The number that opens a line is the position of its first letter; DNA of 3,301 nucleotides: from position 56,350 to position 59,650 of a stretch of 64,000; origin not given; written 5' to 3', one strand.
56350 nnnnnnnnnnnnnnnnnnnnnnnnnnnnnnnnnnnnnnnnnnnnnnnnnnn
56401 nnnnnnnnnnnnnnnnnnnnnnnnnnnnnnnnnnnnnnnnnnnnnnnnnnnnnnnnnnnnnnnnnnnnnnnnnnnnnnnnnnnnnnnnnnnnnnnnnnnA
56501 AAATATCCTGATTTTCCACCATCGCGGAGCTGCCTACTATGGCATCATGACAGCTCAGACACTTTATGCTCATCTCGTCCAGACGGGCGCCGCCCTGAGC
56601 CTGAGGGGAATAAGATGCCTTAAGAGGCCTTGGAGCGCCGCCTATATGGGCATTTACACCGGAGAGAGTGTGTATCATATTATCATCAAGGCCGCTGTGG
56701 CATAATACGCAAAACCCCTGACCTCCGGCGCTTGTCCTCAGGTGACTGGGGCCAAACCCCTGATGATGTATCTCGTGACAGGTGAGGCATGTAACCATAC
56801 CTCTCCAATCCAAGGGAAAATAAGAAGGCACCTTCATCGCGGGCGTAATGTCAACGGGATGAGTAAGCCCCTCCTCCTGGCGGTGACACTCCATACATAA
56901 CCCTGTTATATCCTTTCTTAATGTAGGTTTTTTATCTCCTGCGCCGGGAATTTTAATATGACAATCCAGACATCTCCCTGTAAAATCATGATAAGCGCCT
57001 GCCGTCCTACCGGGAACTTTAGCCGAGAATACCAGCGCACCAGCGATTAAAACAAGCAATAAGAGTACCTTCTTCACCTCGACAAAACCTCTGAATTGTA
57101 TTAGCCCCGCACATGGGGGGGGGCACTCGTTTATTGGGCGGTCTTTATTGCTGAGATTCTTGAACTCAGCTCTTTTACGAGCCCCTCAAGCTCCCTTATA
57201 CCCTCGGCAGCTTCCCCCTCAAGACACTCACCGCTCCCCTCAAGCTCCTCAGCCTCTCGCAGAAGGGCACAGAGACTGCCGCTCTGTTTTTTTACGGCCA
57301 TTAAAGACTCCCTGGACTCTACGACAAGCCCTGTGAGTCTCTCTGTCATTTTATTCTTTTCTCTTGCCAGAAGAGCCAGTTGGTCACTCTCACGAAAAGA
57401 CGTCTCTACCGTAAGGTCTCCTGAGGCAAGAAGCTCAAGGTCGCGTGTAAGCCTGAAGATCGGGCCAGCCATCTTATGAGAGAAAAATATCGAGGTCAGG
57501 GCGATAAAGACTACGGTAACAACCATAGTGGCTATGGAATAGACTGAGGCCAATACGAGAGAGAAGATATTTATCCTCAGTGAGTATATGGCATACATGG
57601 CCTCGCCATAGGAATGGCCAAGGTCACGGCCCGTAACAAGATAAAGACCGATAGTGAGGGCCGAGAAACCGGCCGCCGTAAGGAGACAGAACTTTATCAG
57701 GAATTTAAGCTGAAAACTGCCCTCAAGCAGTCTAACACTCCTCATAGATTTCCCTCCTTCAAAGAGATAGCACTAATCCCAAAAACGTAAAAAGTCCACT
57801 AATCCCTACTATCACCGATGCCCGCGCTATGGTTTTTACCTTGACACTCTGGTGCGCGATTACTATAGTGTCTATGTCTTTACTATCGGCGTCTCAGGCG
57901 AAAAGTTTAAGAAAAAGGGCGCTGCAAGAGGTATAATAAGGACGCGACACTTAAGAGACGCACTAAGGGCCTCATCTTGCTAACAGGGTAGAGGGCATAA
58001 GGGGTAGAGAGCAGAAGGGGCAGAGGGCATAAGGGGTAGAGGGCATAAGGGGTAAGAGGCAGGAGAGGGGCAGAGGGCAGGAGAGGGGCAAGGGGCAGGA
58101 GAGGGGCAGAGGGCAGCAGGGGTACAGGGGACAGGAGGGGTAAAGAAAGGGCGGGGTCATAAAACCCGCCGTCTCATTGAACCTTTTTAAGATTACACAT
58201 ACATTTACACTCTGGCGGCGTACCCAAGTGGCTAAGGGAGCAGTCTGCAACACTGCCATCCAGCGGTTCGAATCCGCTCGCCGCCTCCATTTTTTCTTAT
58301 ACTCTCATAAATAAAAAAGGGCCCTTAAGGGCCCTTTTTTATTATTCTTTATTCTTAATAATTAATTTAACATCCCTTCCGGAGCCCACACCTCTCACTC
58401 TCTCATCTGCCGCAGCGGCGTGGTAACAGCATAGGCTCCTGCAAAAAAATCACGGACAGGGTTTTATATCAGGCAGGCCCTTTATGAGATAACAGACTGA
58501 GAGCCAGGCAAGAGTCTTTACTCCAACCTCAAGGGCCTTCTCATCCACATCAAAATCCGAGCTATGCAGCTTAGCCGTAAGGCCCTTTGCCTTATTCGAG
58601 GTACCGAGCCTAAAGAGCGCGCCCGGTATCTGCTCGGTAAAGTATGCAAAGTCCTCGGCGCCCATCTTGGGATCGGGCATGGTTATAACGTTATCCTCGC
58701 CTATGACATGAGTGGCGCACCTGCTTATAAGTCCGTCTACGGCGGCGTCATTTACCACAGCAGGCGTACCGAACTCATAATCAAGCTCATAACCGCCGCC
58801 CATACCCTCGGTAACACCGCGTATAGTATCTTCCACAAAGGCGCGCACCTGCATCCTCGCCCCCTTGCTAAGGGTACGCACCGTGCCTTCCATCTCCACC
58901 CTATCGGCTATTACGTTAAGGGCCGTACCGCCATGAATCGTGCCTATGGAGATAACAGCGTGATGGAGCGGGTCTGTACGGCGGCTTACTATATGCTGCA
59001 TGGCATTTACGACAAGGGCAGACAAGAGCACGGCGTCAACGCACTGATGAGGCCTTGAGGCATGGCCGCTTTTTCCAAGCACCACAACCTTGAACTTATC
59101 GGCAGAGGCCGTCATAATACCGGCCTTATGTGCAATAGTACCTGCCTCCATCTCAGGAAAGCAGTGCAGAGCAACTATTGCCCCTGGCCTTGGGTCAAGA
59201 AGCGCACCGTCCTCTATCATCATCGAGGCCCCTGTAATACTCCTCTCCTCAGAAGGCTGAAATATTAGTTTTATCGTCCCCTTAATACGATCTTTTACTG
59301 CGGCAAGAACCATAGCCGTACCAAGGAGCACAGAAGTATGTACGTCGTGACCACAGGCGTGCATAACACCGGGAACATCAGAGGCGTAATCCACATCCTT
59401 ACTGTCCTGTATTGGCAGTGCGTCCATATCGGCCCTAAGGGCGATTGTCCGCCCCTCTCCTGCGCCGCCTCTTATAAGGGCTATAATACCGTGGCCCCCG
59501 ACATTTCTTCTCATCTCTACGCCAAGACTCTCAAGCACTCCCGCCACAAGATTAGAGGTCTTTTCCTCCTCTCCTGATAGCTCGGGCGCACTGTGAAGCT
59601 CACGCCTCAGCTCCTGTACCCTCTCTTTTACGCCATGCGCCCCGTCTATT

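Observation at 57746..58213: Candidate G-rich non-coding RNA or leader between the cytochrome operon and tRNA-Cys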

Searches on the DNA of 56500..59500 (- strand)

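Call 5: search_rna_families(source=window, start=56500, end=59500, threshold=evalue, max_evalue=10)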
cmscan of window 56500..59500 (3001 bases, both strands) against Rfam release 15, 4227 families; matches with E-value up to 10: 26.
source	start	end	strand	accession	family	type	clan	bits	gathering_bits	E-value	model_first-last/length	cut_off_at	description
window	58214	58286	+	RF00005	tRNA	Gene; tRNA;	CL00001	60.7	29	5.4e-12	1-71/71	no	tRNA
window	58310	58374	-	RF01859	Phe_leader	Cis-reg; leader;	-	29.2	55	0.042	1-125/125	no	Phenylalanine leader peptide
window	58296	58338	+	RF02438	SpF51_sRNA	Gene; sRNA;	-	28.8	50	0.017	1-45/45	no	Streptococcus sRNA SpF51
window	58269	58360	-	RF02434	SpF39_sRNA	Gene; sRNA;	-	27.6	60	1.2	1-109/109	no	Streptococcus sRNA SpF39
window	58305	58377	-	RF02029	sraA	Gene; sRNA;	-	25.5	56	0.59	1-95/95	no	sraA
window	58315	58376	-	RF02844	RefA9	Gene; antisense;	-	25.5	49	0.6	1-64/64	no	Enterococcus sRNA A9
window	58266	58347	+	RF02059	STnc50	Gene; sRNA;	-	25.4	55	0.28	1-84/84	no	Salmonella enterica sRNA STnc40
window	58302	58378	-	RF02502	Atu_C8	Gene; sRNA;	-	25.2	50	0.053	1-122/122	no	Rhizobiales sRNA Atu_C8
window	58309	58386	-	RF02551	DapZ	Cis-reg;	-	25.1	56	0.19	1-78/78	no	ABC transporter regulator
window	58311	58342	-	RF03623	mir-1252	Gene; miRNA;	-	24.2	70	0.6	1-65/65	no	mir-1252 microRNA precursor family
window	58308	58376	-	RF02371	PyrG_leader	Cis-reg; leader;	-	23.7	65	4.4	1-78/78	no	PyrG leader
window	58306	58366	-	RF02063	STnc350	Gene; sRNA;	-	23.4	60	0.3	1-68/68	no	Salmonella enterica sRNA STnc350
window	58277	58351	+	RF02502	Atu_C8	Gene; sRNA;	-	22.1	50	0.33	1-122/122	no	Rhizobiales sRNA Atu_C8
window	58314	58371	-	RF02057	STnc40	Gene; sRNA;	-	22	45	1.3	1-70/70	no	Salmonella enterica sRNA STnc40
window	58304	58469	+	RF01808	MicX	Gene; sRNA;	-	21.8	75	0.069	1-194/194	no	MicX Vibrio cholerae sRNA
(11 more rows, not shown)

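Call 62: search_rna_families(sources=[L004, L007, L009, L010, L013, L014, L016, L017], threshold=gathering)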
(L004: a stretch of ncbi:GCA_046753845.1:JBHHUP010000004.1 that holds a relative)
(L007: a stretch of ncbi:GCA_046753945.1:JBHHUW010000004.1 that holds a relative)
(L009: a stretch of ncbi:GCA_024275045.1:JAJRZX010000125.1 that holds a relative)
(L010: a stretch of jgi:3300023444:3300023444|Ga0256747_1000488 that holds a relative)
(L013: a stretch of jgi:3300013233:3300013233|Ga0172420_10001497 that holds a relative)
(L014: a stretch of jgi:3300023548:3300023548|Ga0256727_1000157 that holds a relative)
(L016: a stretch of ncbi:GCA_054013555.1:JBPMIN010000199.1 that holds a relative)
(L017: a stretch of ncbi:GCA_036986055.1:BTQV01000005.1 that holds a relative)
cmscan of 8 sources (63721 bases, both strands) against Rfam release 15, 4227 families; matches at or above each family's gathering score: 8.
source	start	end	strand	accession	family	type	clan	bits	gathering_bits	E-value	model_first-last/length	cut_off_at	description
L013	3448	3520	-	RF00005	tRNA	Gene; tRNA;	CL00001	64.7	29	8.8e-12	1-71/71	no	tRNA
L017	3616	3688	-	RF00005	tRNA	Gene; tRNA;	CL00001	63.1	29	2.4e-11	1-71/71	no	tRNA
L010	3450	3522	-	RF00005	tRNA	Gene; tRNA;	CL00001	62.5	29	3.6e-11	1-71/71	no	tRNA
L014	3569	3641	-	RF00005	tRNA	Gene; tRNA;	CL00001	62.5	29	3.6e-11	1-71/71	no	tRNA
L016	3378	3450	-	RF00005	tRNA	Gene; tRNA;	CL00001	62.5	29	3.6e-11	1-71/71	no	tRNA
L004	3540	3612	-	RF00005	tRNA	Gene; tRNA;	CL00001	60.7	29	1.2e-10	1-71/71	no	tRNA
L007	44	116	-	RF00005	tRNA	Gene; tRNA;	CL00001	60.7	29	1.2e-10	1-71/71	no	tRNA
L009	3623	3695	-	RF00005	tRNA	Gene; tRNA;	CL00001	60.7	29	1.2e-10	1-71/71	no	tRNA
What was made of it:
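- Rfam finds nothing but tRNA (calls 5, 62).
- Tried and rejected: The weak hits at 58296-58378 are the terminator hairpin (calls 5, 62).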

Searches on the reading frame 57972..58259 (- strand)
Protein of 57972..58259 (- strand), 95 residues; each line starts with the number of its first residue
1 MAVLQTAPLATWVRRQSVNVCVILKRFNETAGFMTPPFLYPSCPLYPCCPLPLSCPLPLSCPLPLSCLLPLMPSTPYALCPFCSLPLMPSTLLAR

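Call 65: search_protein_families(library=pfam, proteins=[window:57972-58259:-], max_evalue=10)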
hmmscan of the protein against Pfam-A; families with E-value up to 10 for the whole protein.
window:57972-58259:- (95 aa): 1 family
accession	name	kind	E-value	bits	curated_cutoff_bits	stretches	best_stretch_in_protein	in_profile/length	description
PF25240.1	PUB2_N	-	0.18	12.3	29.5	1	2-29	91-118/140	PUB2-like, N-terminal domain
